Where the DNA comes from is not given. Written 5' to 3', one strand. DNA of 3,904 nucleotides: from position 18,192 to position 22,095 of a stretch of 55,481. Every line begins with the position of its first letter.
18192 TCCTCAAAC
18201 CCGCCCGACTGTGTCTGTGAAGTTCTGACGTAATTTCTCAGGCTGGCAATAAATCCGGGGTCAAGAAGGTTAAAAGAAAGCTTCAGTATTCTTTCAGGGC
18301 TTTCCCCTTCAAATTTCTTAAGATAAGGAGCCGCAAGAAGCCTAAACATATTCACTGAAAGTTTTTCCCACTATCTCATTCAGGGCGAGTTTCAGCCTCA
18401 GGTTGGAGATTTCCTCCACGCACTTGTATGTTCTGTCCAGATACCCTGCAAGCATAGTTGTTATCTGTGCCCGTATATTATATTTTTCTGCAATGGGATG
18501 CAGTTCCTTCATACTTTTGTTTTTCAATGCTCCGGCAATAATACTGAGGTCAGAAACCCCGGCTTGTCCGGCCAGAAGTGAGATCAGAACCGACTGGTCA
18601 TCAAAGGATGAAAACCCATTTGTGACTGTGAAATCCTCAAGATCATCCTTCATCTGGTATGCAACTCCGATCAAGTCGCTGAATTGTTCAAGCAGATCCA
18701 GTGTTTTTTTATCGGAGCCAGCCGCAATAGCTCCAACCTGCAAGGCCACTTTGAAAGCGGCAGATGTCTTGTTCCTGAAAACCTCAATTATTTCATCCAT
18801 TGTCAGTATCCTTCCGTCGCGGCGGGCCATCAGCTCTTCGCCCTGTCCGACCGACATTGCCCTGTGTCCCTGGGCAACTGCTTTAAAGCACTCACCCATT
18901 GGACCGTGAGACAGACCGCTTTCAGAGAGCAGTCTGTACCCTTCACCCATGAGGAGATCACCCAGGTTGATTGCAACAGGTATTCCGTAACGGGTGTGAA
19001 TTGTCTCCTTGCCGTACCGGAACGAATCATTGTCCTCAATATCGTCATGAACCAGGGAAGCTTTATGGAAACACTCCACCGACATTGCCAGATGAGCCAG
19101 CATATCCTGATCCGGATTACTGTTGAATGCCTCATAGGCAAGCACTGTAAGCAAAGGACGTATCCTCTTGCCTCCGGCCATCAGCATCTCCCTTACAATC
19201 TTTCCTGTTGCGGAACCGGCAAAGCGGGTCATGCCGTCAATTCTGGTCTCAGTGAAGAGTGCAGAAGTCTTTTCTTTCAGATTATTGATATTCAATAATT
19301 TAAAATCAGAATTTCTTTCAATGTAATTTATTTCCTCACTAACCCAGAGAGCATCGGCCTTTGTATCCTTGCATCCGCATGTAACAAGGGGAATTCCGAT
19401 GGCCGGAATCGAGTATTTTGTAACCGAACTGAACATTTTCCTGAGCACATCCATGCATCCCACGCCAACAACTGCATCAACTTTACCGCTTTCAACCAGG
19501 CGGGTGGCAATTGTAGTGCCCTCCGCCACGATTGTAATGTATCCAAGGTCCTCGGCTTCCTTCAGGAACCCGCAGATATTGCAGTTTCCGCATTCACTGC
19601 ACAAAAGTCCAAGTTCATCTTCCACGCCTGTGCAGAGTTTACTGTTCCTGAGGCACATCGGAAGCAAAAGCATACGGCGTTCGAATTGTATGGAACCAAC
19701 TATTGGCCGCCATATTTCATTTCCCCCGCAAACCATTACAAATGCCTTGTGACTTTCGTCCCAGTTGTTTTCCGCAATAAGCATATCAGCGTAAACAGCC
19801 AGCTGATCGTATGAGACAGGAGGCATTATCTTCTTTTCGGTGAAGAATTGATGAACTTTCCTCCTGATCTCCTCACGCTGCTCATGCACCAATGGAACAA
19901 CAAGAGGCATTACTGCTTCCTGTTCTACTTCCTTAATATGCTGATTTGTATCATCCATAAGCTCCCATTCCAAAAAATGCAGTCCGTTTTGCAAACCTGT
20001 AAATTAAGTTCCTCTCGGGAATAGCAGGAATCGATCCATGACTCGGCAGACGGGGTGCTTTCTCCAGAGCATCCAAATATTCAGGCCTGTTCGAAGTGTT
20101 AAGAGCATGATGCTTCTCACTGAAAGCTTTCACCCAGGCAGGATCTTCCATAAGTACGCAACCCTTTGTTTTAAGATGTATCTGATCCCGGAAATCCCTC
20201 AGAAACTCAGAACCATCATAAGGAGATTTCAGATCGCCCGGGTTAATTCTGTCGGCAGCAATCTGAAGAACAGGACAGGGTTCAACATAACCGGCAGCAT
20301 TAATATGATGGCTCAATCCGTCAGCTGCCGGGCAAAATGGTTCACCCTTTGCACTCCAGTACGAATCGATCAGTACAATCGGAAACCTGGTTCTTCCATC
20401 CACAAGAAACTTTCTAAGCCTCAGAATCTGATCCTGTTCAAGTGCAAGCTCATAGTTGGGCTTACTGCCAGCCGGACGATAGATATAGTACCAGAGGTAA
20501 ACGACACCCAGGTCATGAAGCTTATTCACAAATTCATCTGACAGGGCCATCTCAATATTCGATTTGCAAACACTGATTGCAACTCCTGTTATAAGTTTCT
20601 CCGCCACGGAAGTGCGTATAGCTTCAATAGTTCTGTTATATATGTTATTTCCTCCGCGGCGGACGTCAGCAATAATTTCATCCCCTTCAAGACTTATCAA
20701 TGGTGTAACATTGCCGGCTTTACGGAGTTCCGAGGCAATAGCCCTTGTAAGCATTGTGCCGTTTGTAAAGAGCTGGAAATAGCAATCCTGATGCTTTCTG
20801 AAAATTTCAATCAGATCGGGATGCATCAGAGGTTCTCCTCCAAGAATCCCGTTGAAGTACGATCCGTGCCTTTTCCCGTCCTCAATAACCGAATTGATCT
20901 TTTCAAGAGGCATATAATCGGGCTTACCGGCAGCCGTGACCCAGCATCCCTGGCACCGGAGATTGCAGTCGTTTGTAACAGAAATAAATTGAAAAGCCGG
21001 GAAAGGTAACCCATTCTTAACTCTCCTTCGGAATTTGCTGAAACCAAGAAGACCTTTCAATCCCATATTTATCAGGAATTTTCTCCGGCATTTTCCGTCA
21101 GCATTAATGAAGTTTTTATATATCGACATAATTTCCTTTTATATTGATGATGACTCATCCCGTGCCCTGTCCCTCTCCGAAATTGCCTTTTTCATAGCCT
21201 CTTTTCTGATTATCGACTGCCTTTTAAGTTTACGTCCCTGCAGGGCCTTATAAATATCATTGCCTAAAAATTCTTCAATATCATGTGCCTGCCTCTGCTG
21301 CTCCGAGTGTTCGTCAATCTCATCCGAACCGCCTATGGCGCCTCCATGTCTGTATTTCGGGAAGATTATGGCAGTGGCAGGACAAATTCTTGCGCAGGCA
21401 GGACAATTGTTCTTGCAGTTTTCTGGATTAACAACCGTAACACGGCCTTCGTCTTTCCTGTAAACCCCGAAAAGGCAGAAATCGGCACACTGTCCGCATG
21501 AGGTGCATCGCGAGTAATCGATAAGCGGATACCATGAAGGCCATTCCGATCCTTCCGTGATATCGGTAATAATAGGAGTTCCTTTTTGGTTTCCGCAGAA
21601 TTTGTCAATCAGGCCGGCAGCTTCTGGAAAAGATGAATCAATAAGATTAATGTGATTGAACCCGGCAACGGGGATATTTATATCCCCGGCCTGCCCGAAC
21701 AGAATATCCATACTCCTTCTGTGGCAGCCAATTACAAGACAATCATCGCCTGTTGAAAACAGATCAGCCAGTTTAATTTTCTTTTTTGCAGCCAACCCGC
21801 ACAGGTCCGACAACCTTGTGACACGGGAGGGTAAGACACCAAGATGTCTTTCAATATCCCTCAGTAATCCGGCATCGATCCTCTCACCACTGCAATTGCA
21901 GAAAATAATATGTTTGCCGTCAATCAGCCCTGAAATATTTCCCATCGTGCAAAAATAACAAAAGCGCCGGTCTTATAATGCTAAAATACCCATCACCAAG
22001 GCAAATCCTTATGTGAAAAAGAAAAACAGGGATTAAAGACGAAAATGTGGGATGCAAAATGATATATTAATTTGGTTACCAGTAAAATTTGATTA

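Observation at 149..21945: All-minus-strand 18-gene block with no assignable pathway: terpenoid operon, LytTR system and an NADH-to-periplasm Fe-S chain with six beta-propellers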

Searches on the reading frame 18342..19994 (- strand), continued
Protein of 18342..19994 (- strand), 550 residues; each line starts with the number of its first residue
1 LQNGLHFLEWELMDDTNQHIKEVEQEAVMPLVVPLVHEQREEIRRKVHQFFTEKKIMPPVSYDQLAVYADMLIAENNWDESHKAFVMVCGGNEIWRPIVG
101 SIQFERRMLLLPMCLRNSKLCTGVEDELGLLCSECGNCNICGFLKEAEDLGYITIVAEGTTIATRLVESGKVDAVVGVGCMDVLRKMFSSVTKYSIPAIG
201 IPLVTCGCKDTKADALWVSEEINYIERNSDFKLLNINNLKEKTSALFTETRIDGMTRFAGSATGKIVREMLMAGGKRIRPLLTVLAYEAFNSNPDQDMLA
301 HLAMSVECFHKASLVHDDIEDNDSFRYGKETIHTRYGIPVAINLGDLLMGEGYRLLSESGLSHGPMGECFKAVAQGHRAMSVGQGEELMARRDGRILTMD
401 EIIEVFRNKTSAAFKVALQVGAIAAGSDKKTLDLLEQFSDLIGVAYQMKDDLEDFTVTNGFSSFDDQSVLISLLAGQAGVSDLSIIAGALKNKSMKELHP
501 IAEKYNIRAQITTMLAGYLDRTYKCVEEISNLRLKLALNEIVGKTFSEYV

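Call 65: find_encoding_contigs(protein=P0132, flank=10000, max_places=1)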
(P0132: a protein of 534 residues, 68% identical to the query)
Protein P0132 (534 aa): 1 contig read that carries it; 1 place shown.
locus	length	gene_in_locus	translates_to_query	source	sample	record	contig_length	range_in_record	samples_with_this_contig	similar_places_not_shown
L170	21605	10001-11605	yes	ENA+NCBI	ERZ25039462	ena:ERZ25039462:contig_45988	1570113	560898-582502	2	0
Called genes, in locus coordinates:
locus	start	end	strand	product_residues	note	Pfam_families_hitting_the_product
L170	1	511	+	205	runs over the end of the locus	-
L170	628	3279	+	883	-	PF06452:CBM9_1, PF19313:DUF5916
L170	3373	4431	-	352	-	PF02126:PTE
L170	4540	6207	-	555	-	PF13522:GATase_6, PF12481:DUF3700, PF13537:GATase_7, PF00733:Asn_synthase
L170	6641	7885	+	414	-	PF01011:PQQ (faint), PF13570:Beta-prop_ACSF4, PF13360:PQQ_2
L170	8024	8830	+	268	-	PF12797:Fer4_2 (faint), PF13237:Fer4_10 (faint)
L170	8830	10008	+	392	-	PF04055:Radical_SAM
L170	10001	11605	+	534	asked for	PF01976:DUF116, PF00348:polyprenyl_synt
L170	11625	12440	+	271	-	PF00432:Prenyltrans (faint)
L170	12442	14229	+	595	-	PF00432:Prenyltrans (faint), PF13249:SQHop_cyclase_N, PF13243:SQHop_cyclase_C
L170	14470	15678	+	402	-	PF13570:Beta-prop_ACSF4 (faint), PF25293:Beta-prop_EMC1_N (faint), PF13360:PQQ_2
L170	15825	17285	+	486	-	PF13360:PQQ_2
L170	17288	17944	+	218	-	-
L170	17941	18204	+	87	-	-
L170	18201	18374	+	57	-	-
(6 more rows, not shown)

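Call 75: search_protein_families(library=ncbifam, proteins=[L085:14365-15453:+, L085:17057-20362:-, L085:20359-21396:-, L110:14542-14919:+], max_evalue=0.001)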
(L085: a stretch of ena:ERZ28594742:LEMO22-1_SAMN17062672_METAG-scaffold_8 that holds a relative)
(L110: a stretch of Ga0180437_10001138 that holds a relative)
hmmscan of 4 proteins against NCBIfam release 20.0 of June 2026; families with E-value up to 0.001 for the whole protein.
L085:14365-15453:+ (362 aa): 13 families
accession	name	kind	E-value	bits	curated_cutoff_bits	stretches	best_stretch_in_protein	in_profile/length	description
NF041053.1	CobW_rel_Se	equivalog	3.6e-16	59.4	180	1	5-205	2-192/195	CobW-related selenoprotein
NF038288.1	chaper_GTP_ZigA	equivalog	5.4e-13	48.6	600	1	9-97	6-100/390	zinc metallochaperone GTPase ZigA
TIGR00073.1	hypB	equivalog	8.6e-10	38.5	121.2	1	154-206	155-209/217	hydrogenase nickel incorporation protein HypB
TIGR02475.1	CobW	equivalog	5.8e-08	32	332.1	1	8-71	8-75/342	cobalamin biosynthesis protein CobW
NF008578.0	PRK11537.1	equivalog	6.2e-07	28.9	361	1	7-182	7-175/318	GTPase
NF010342.0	PRK13768.1-5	equivalog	0.00013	22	414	0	224-272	175-223/255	GTPase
NF000908.1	PRK00089.1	equivalog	0.00015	21.1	237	1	153-217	108-173/291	GTPase Era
NF010340.0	PRK13768.1-2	equivalog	0.00028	20.8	293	0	151-190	159-197/265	GTPase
TIGR02528.1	EutP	subfamily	0.00038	20.7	138.35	0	155-204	88-137/142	EutP/PduV family microcompartment system protein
NF007775.0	PRK10463.1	equivalog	0.00041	19.8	385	0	157-205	232-282/290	hydrogenase nickel incorporation protein HypB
TIGR02729.1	Obg_CgtA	equivalog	0.00064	18.8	280.25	0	155-207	273-324/329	Obg family GTPase CgtA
TIGR00750.1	lao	equivalog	0.00078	18.7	240.75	0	3-52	33-82/300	methylmalonyl Co-A mutase-associated GTPase MeaB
TIGR04291.1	arsen_driv_ArsA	equivalog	0.00094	18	650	0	3-65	319-381/565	arsenical pump-driving ATPase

L085:17057-20362:- (1101 aa): 3 families
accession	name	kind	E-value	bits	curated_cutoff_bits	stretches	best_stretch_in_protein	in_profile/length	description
TIGR03434.1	ADOP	subfamily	5.1e-12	44.7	622.3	2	960-1100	256-401/803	ADOP family duplicated permease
TIGR02212.1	lolCE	equivalog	3.6e-05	22.9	362.45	0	508-617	275-378/411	lipoprotein-releasing ABC transporter permease subunit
TIGR01185.1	devC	equivalog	8.5e-05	21.7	290.35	1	978-1050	258-330/380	ABC transporter permease DevC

L085:20359-21396:- (345 aa): 3 families
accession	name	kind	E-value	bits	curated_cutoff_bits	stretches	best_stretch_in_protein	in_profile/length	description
NF040736.1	efflux_SaoE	equivalog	3e-31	109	325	1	69-344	21-297/352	efflux transporter SaoE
NF033936.1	CuZnOut_SO0444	equivalog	9.2e-30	103.9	300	2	208-344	177-312/351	SO_0444 family Cu/Zn efflux transporter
NF037962.1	arsenic_eff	subfamily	6.5e-07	29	100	1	69-194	5-116/287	arsenic efflux protein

L110:14542-14919:+ (125 aa): 0 families

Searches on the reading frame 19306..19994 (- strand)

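Call 80: predict_structure(alignment_id=A6)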
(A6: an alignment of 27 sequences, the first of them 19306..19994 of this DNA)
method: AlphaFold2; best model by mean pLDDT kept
length: 229 residues; sequences in the alignment: 27
mean_pLDDT: 76.6   pTM: 0.75
mean pLDDT of the five models: 76.6, 72.6, 72.6, 68.8, 52.5
residues with pLDDT >= 90: 85; 70-90: 72; 50-70: 28; < 50: 44
segments of 3 or more residues with pLDDT < 50: 2-26, 124-137, 227-229
pLDDT, mean of each block of 10 residues (from residue 1): 43 44 52 93 97 91 94 98 95 92 92 63 47 48 81 75 79 90 75 84 76 84 67
secondary structure, 60 per line:
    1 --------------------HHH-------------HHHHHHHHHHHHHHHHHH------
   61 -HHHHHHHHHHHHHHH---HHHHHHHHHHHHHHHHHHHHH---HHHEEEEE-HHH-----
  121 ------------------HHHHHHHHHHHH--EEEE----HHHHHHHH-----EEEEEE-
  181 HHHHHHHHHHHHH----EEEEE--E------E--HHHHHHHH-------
elements in order: H37-54 H62-76 H80-100 E107-111 H139-150 E153-156 H161-168 E174-179 H181-193 E198-202 H215-222

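Call 82: fold_search(model_id=the predicted structure, library=pdb)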
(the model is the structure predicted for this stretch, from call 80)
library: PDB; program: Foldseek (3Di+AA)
matches with E <= 10: 1435; with E <= 0.001: 0
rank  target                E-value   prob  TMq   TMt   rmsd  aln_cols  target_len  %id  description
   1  5m4x_C                1.8e-02  0.57  0.24  0.13  14.6       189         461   11  Mutant glyceraldehyde dehydrogenase (F34M+Y399C+S405N) from Thermoplasma acidophilum (released 2017-12-20)
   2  6qp2_A                2.0e-02  0.60  0.27  0.18  18.9       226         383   12  Crystal structure of the PLP-bound C-S lyase from Staphylococcus hominis (released 2020-03-04)
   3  6j76_B                2.0e-02  0.44  0.23  0.13  13.7       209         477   13  Structure of 3,6-anhydro-L-galactose Dehydrogenase in Complex with NAP (released 2020-01-22)
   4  5zxl_A                2.4e-02  0.97  0.26  0.17   5.0       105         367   15  Structure of GldA from E.coli (released 2019-03-20)
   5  9jep_A                2.7e-02  0.35  0.22  0.12  15.4       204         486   12  Co-crystal structure of PHBDD-ML-L163G with product N-methylcinnamamide (released 2026-01-14)
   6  4itb_A                2.9e-02  0.41  0.25  0.14  17.1       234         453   12  Structure of bacterial enzyme in complex with cofactor and substrate (released 2013-04-24)
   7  4h7n_A                2.9e-02  0.38  0.23  0.13  15.4       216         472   12  The Structure of Putative Aldehyde Dehydrogenase PutA from Anabaena variabilis. (released 2012-10-10)
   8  9j0s_D                3.1e-02  0.30  0.21  0.13  15.9       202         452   10  CRYSTAL STRUCTURE OF A NOVEL ALDEHYDE DEHYDROGENASE FROM KLEBSIELLA PNEUMONIAE WITH LIGAND (released 2025-07-30)
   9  8zcx_B                3.5e-02  0.28  0.22  0.12  15.2       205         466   11  Crystal Structure of a novel Aldehyde Dehydrogenase from Klebsiella pneumoniae (released 2025-05-07)
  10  3vz2_B                3.7e-02  0.33  0.24  0.13  16.7       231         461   12  Structural insights into substrate and cofactor selection by sp2771 (released 2013-10-16)
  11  6qp2_B                3.9e-02  0.41  0.26  0.17  20.4       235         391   11  Crystal structure of the PLP-bound C-S lyase from Staphylococcus hominis (released 2020-03-04)
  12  8tg1_A                3.9e-02  0.35  0.23  0.16  13.3       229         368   10  Caldicellulosiruptor saccharolyticus periplasmic urea-binding protein (released 2024-06-19)
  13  9j0s_A                3.9e-02  0.25  0.21  0.12  15.3       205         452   11  CRYSTAL STRUCTURE OF A NOVEL ALDEHYDE DEHYDROGENASE FROM KLEBSIELLA PNEUMONIAE WITH LIGAND (released 2025-07-30)
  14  3vz0_A                4.2e-02  0.41  0.26  0.14  16.6       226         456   11  Structural insights into cofactor and substrate selection by Gox0499 (released 2013-07-10)
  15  3etf_D                4.5e-02  0.30  0.23  0.13  17.4       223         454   11  Crystal structure of a putative succinate-semialdehyde dehydrogenase from salmonella typhimurium lt2 (released 2008-11-04)
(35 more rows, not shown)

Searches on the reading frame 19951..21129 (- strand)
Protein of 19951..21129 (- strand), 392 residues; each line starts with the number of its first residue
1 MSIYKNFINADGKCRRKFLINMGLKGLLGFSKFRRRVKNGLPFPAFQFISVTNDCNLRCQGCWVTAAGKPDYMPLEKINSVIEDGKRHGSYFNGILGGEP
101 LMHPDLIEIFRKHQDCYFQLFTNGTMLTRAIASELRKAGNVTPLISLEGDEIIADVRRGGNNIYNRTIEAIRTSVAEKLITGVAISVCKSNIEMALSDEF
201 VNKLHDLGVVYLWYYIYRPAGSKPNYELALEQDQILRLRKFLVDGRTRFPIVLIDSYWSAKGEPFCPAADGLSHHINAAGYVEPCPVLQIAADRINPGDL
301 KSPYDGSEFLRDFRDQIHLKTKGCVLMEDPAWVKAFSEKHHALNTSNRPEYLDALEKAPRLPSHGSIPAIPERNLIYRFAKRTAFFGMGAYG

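Call 6: search_protein_families(library=pfam, proteins=[window:19951-21129:-], max_evalue=0.01)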
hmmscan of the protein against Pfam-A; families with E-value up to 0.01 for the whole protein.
window:19951-21129:- (392 aa): 2 families
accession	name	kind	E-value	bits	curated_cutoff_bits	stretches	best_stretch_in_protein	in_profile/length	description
PF04055.27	Radical_SAM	-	2.2e-18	67.4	29.5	1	49-177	1-139/166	Radical SAM superfamily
PF13353.11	Fer4_12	-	0.0062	17.3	22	0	52-117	12-81/137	4Fe-4S single cluster domain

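Call 8: search_protein_families(library=ncbifam, proteins=[window:19951-21129:-], max_evalue=0.001)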
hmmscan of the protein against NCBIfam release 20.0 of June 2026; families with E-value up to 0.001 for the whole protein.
window:19951-21129:- (392 aa): 50 families (the best 25 are shown)
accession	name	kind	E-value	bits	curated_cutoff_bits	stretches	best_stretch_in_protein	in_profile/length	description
TIGR04546.1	rSAM_ahbC_deAc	equivalog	2e-16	59.8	650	1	50-222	44-220/390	12,18-didecarboxysiroheme deacetylase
TIGR04347.1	pseudo_SAM_Halo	equivalog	1.3e-14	54.3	525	1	50-216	43-211/390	TIGR04347 family pseudo-SAM/SPASM protein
TIGR04055.1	rSAM_NirJ2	equivalog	1.7e-14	54.1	500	1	51-193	6-152/326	putative heme d1 biosynthesis radical SAM protein NirJ2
TIGR04054.1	rSAM_NirJ1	equivalog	1.2e-13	50.4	650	1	50-222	41-217/387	putative heme d1 biosynthesis radical SAM protein NirJ1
TIGR04545.1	rSAM_ahbD_hemeb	equivalog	1.8e-13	50.7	500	1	51-222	6-180/339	heme b synthase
TIGR04051.1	rSAM_NirJ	equivalog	2.1e-13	50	515.45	1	52-194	9-155/354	heme d1 biosynthesis radical SAM protein NirJ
TIGR04251.1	SCM_rSAM_ScmF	equivalog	3.3e-13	49.8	400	1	49-194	8-161/353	SynChlorMet cassette radical SAM/SPASM protein ScmF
NF050035.1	rSAM_WgK_link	exception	3.3e-13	49.4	650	1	43-222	7-189/367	radical SAM/SPASM peptide maturase WgkB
TIGR04303.1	GeoRSP_rSAM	equivalog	4.6e-13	49.4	400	1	50-218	10-178/325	GeoRSP system radical SAM/SPASM protein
TIGR04053.2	TIGR04053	equivalog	1.7e-12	47.3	395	1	46-244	9-212/366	TIGR04053 family radical SAM/SPASM domain-containing protein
TIGR03962.1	mycofact_rSAM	equivalog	2.5e-12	46.6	265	1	36-247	3-217/339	mycofactocin radical SAM maturase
TIGR03961.1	rSAM_PTO1314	hypoth_equivalog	1.2e-11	44.6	306.05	1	52-197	30-173/332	PTO1314 family radical SAM protein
TIGR04317.1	W_rSAM_matur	equivalog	1.5e-11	44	380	1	48-285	7-255/349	tungsten cofactor oxidoreductase radical SAM maturase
NF001199.0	PRK00164.2-1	equivalog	1.8e-11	43.8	231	1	49-176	16-147/308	GTP 3',8-cyclase MoaA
TIGR02668.1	moaA_archaeal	equivalog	1.9e-11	43.5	325.25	1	49-148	14-117/303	GTP 3',8-cyclase MoaA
TIGR03470.1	HpnH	equivalog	2.1e-11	43.4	225.05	1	34-240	17-217/318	adenosyl-hopene transferase HpnH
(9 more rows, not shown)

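Call 37: search_solved_structures(query=window:19951-21129:-, max_evalue=0.01)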
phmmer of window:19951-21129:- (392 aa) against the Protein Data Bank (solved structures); distinct sequences matched with E-value up to 0.01: 7.
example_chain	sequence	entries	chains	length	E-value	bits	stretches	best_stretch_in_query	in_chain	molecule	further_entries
7vob_C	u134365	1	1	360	1e-08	37.7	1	44-175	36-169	Cytosylglucuronate decarboxylase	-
7voc_C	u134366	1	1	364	1.1e-08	37.7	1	44-175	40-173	Cytosylglucuronate decarboxylase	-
6efn_A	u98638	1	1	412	2.6e-06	29.8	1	47-291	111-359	Sporulation killing factor maturation protein SkfB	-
7wzv_A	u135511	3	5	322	4.1e-05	25.8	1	49-131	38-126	4Fe-4S cluster-binding domain-containing protein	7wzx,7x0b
7tol_A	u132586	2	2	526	0.0002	23.5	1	48-150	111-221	glycerol dibiphytanyl glycerol tetraether - macrocyclic archaeol synthase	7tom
5v1q_A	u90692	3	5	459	0.00026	23.2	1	37-148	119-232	Radical SAM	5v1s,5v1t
8wm2_A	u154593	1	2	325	0.00048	22.3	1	49-149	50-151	Fe-S radical SAM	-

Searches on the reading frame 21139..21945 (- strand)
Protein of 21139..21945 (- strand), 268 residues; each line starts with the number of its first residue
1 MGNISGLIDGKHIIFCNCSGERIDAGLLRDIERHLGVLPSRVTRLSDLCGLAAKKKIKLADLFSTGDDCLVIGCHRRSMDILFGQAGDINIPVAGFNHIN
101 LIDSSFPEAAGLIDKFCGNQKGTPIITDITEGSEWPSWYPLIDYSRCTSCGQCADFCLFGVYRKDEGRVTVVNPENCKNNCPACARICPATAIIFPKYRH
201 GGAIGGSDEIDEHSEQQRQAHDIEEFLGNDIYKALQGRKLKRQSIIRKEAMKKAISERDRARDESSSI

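Call 6: search_protein_families(library=pfam, proteins=[window:21139-21945:-], max_evalue=0.01)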
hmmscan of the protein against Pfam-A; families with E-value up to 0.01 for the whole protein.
window:21139-21945:- (268 aa): 9 families
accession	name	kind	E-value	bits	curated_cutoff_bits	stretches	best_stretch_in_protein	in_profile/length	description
PF13237.11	Fer4_10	-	2.7e-07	30.9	25.5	1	141-189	3-53/53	4Fe-4S dicluster domain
PF12797.12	Fer4_2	-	4.8e-07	29.8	24.5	1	138-157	1-20/22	4Fe-4S binding domain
PF12837.12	Fer4_6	-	1.9e-06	27.9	25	1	140-162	2-24/24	4Fe-4S binding domain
PF12838.12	Fer4_7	-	2.8e-05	24.9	27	1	146-192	1-52/52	4Fe-4S dicluster domain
PF13187.11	Fer4_9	-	8.9e-05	22.9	27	1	146-193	1-52/52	4Fe-4S dicluster domain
PF00037.32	Fer4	-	0.00016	21.8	21.1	1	141-157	2-18/24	4Fe-4S binding domain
PF12800.12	Fer4_4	-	0.00022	21.8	24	1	145-159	2-16/17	4Fe-4S binding domain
PF14697.11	Fer4_21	-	0.0031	18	35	1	142-192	3-56/59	4Fe-4S dicluster domain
PF13484.11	Fer4_16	-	0.008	17.4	30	0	180-199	4-23/66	4Fe-4S double cluster binding domain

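Call 8: search_protein_families(library=ncbifam, proteins=[window:21139-21945:-], max_evalue=0.001)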
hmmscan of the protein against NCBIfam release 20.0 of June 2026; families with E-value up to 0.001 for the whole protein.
window:21139-21945:- (268 aa): 17 families
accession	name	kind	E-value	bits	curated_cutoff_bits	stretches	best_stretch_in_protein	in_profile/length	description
TIGR02179.1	PorD_KorD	subfamily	4.5e-09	36.3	60.05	1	130-193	10-72/78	2-oxoacid:acceptor oxidoreductase, delta subunit, pyruvate/2-ketoisovalerate family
NF040864.1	HgcB_ferredoxin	equivalog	1.1e-08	34.8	99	1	143-193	12-61/93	mercury methylation ferredoxin HgcB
NF042909.1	FMH_DH_FwdF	exception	1.9e-07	30.5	375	1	141-211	221-292/336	tungsten-dependent formylmethanofuran dehydrogenase subunit FwdF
NF043039.1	HgcAB_like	equivalog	4.2e-07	29.9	285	1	142-193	297-349/350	HgcAB-like fusion protein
NF040684.1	PorD_Arch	equivalog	2.1e-06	27.7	120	1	131-193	18-79/85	pyruvate synthase subunit PorD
NF040770.1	hetero_SS_HdrA2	exception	2.6e-06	25.9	1100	1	140-215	572-645/777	CoB-CoM heterodisulfide reductase HdrA2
NF007202.0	PRK09623.1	equivalog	4.2e-06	27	166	1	128-195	34-100/105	3-methyl-2-oxobutanoate dehydrogenase subunit delta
TIGR00402.1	napF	equivalog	3.7e-05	23.7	102.2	1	145-198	35-88/149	ferredoxin-type protein NapF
NF038196.1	ferrodoxin_EFR1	subfamily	9.3e-05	22.6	75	1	145-197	184-233/242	EFR1 family ferrodoxin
TIGR02700.1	flavo_MJ0208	hypoth_equivalog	0.00014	21.2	251.35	1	141-194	144-195/234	dihydromethanopterin reductase (acceptor)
NF041891.1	hdrA_Methbact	equivalog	0.00023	19.5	1300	1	132-193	559-618/762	ferredoxin:CoB-CoM heterodisulfide reductase subunit HdrA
NF058577.1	FdxA_fam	equivalog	0.00025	21.2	65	0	145-192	7-52/52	4Fe-4S ferredoxin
NF040612.1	F420_dehyd_FpoI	exception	0.0003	20.6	180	1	97-157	34-94/135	F420H2 dehydrogenase subunit FpoI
NF045790.1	OxalOxreddelta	equivalog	0.00043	19.6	230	1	133-193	248-306/316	oxalate oxidoreductase subunit delta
NF045763.1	PhenlGlyoxDHPadF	equivalog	0.0005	20.2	150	1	132-193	18-77/78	NADH-dependent phenylglyoxylate dehydrogenase subunit delta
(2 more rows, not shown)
